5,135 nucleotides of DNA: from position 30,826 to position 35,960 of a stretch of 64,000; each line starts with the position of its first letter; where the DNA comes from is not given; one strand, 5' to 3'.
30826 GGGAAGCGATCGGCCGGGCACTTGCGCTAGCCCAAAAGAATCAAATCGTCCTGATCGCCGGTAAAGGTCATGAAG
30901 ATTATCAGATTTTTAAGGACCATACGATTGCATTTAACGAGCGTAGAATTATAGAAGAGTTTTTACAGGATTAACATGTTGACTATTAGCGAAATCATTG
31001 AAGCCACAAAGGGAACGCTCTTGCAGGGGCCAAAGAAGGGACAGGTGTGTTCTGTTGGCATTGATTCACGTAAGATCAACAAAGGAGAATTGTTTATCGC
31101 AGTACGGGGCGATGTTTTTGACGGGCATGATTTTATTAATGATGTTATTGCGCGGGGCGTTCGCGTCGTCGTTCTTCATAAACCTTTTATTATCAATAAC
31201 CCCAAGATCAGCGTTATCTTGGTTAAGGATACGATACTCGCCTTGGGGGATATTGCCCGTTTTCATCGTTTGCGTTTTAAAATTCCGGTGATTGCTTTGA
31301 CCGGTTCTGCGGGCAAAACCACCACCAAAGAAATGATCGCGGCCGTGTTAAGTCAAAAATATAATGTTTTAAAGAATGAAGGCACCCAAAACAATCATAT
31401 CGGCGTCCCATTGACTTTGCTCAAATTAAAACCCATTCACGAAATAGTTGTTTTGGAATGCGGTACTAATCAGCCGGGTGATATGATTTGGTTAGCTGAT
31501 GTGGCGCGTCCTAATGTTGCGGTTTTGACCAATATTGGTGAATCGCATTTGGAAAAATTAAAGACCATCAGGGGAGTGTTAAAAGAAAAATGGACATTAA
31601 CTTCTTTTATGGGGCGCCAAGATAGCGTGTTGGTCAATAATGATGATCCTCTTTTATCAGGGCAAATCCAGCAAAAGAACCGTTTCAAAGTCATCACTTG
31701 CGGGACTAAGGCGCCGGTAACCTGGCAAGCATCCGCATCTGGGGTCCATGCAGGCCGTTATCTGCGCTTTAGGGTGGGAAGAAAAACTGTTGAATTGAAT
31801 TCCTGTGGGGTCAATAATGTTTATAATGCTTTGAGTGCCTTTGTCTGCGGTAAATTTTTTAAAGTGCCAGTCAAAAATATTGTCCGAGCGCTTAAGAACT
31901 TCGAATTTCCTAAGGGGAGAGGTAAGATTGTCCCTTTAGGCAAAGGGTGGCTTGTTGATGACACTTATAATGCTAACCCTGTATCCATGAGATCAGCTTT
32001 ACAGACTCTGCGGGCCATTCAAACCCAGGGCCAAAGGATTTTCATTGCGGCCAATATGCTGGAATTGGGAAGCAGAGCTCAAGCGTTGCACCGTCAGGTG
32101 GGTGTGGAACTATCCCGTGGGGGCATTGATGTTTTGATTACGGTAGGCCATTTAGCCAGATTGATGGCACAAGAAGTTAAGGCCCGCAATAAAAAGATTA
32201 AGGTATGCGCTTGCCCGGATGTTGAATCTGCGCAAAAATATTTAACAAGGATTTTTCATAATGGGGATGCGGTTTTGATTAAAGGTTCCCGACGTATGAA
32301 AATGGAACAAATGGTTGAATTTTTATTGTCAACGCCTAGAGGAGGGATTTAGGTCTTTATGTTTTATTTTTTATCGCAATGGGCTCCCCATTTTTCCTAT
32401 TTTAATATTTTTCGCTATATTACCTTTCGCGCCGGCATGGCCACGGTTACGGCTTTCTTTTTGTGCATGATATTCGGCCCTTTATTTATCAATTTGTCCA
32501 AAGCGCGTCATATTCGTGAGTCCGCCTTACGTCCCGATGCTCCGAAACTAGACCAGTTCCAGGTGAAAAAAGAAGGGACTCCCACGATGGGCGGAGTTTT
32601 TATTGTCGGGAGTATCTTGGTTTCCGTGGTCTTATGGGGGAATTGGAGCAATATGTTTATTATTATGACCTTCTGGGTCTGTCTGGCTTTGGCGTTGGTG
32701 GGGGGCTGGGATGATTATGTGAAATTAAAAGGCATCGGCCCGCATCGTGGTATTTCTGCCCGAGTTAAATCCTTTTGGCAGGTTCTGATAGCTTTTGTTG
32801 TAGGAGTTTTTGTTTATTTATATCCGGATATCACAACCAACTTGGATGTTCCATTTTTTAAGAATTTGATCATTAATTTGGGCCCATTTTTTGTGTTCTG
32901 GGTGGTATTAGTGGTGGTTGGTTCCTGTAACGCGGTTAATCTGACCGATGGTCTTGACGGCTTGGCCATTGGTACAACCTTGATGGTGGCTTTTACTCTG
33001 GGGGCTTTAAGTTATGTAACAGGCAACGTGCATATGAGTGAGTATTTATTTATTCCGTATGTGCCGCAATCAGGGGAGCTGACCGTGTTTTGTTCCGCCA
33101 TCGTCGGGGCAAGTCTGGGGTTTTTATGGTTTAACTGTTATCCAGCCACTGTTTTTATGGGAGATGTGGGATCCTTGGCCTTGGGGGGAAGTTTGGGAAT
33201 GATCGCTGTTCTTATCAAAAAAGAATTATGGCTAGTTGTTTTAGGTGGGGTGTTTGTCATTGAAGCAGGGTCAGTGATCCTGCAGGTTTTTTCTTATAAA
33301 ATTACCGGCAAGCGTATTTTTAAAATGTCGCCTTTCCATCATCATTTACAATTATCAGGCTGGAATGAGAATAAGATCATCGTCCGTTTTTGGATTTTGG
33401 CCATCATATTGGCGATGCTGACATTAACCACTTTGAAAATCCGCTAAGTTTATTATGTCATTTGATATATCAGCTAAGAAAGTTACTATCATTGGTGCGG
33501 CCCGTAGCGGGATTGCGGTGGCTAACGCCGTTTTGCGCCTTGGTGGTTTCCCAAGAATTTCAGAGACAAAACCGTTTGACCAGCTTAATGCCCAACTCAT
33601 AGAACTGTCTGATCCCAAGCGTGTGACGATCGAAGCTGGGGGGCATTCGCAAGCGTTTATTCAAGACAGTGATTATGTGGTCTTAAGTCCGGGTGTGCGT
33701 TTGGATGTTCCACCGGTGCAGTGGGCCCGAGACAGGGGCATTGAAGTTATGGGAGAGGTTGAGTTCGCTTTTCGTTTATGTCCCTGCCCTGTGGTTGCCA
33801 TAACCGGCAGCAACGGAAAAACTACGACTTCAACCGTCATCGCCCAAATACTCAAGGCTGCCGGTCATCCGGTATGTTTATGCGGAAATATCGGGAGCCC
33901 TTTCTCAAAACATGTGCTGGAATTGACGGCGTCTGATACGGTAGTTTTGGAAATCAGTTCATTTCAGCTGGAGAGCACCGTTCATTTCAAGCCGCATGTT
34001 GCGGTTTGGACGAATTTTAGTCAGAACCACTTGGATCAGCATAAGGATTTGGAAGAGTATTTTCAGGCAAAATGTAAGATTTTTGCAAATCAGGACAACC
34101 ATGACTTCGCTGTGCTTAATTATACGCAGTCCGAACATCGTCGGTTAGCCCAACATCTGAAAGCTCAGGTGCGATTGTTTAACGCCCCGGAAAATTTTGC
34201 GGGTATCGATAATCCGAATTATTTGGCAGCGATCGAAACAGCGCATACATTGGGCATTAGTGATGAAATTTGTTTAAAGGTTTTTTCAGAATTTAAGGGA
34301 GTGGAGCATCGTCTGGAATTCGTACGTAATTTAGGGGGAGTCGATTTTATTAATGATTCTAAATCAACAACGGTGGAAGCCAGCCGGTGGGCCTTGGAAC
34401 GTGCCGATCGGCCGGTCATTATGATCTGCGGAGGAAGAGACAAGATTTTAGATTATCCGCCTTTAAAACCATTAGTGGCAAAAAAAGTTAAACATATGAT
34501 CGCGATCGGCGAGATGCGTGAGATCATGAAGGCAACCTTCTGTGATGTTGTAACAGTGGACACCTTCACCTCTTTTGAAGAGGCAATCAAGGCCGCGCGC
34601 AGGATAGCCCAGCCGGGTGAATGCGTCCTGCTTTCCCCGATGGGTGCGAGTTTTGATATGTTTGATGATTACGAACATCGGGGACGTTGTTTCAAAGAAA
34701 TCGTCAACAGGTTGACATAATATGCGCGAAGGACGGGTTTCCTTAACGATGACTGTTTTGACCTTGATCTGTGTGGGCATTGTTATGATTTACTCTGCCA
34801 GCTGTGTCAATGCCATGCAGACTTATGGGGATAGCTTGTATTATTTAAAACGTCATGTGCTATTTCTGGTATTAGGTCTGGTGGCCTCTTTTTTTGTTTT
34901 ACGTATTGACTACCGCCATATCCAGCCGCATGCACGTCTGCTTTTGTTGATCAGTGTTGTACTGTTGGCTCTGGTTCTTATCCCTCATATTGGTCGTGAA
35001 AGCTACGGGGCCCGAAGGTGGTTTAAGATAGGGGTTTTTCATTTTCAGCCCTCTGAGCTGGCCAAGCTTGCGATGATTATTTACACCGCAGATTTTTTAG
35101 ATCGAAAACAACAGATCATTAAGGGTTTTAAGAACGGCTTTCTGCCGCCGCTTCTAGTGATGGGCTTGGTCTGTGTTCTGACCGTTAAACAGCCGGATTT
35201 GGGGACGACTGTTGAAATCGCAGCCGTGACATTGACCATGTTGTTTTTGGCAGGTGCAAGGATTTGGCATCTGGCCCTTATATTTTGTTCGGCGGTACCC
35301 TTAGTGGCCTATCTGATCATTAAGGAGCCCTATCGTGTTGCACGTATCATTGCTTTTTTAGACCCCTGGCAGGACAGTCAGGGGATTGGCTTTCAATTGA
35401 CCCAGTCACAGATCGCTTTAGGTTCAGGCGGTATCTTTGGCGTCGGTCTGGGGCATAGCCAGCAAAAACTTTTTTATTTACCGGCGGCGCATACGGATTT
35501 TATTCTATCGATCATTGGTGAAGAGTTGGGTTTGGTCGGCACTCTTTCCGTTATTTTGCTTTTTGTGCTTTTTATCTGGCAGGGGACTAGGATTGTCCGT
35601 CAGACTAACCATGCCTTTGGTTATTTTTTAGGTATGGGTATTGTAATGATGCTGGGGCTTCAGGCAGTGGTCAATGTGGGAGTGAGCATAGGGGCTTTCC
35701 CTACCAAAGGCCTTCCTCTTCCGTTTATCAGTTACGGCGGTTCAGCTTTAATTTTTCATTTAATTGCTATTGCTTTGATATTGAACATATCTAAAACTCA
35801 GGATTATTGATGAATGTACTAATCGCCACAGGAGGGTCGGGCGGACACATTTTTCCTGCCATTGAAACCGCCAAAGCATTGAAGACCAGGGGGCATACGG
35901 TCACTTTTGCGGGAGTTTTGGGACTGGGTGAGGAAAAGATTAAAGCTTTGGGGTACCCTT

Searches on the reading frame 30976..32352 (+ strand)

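Call 11: search_protein_families(library=pfam, proteins=[window:30976-32352:+], max_evalue=0.001)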
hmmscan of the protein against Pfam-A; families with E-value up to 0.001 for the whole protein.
window:30976-32352:+ (458 aa): 3 families
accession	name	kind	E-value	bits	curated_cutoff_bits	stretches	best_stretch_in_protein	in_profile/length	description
PF08245.18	Mur_ligase_M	-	4.1e-39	135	24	1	109-291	2-199/200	Mur ligase middle domain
PF02875.26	Mur_ligase_C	-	1.4e-18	68.4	28.4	1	314-439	1-127/127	Mur ligase, glutamate ligase domain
PF01225.30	Mur_ligase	-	2.4e-11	44.3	21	1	26-96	4-93/95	Mur ligase family, catalytic domain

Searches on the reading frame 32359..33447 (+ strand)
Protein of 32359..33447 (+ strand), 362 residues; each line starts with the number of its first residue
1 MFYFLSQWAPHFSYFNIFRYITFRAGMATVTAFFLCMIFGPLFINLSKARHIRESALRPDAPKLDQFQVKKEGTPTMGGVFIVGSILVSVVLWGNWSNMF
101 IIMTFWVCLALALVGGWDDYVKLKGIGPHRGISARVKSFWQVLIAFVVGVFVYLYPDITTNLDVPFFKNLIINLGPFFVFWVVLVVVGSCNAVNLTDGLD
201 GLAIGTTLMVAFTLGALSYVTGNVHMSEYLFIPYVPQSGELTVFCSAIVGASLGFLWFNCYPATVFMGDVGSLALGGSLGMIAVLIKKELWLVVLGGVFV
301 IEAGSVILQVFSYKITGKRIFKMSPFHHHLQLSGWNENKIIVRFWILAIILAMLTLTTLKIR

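Call 11: search_protein_families(library=pfam, proteins=[window:32359-33447:+], max_evalue=0.001)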
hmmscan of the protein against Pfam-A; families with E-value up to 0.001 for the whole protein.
window:32359-33447:+ (362 aa): 2 families
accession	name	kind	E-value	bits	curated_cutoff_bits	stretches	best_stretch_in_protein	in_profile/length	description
PF00953.26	Glycos_transf_4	-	1.9e-32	112.9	27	1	104-285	4-158/160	Glycosyl transferase family 4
PF10555.14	MraY_sig1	-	6.6e-06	25.8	20.1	1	71-83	1-13/13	Phospho-N-acetylmuramoyl-pentapeptide-transferase signature 1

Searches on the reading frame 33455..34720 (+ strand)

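Call 11: search_protein_families(library=pfam, proteins=[window:33455-34720:+], max_evalue=0.001)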
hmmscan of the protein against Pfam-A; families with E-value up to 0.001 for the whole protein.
window:33455-34720:+ (421 aa): 3 families
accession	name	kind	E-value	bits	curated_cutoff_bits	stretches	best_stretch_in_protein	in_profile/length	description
PF08245.18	Mur_ligase_M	-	7.2e-29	101.6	24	1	116-242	1-145/200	Mur ligase middle domain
PF02875.26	Mur_ligase_C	-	1.4e-10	42.5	28.4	1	285-395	1-125/127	Mur ligase, glutamate ligase domain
PF21799.2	MurD-like_N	-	6.6e-10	39.6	27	1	8-100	1-88/88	Mur ligase MurD-like, N-terminal domain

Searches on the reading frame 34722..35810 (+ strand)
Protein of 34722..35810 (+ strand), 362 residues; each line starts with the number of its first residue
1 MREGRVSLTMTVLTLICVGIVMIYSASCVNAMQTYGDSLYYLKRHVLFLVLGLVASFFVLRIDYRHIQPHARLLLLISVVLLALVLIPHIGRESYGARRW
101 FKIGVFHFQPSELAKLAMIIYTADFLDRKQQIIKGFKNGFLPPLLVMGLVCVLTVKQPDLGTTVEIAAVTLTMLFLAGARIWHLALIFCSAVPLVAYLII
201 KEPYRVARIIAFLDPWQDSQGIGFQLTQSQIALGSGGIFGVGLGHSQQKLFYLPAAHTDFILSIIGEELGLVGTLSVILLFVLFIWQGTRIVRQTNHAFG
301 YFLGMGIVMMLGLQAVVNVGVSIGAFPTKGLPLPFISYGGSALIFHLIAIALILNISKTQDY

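Call 12: search_protein_families(library=pfam, proteins=[window:34722-35810:+], max_evalue=0.001)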
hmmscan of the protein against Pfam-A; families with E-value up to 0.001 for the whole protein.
window:34722-35810:+ (362 aa): 1 family
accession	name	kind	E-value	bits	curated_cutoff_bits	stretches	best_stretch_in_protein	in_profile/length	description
PF01098.24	FTSW_RODA_SPOVE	-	3.5e-116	388.5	26.4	1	9-360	5-354/356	Cell cycle protein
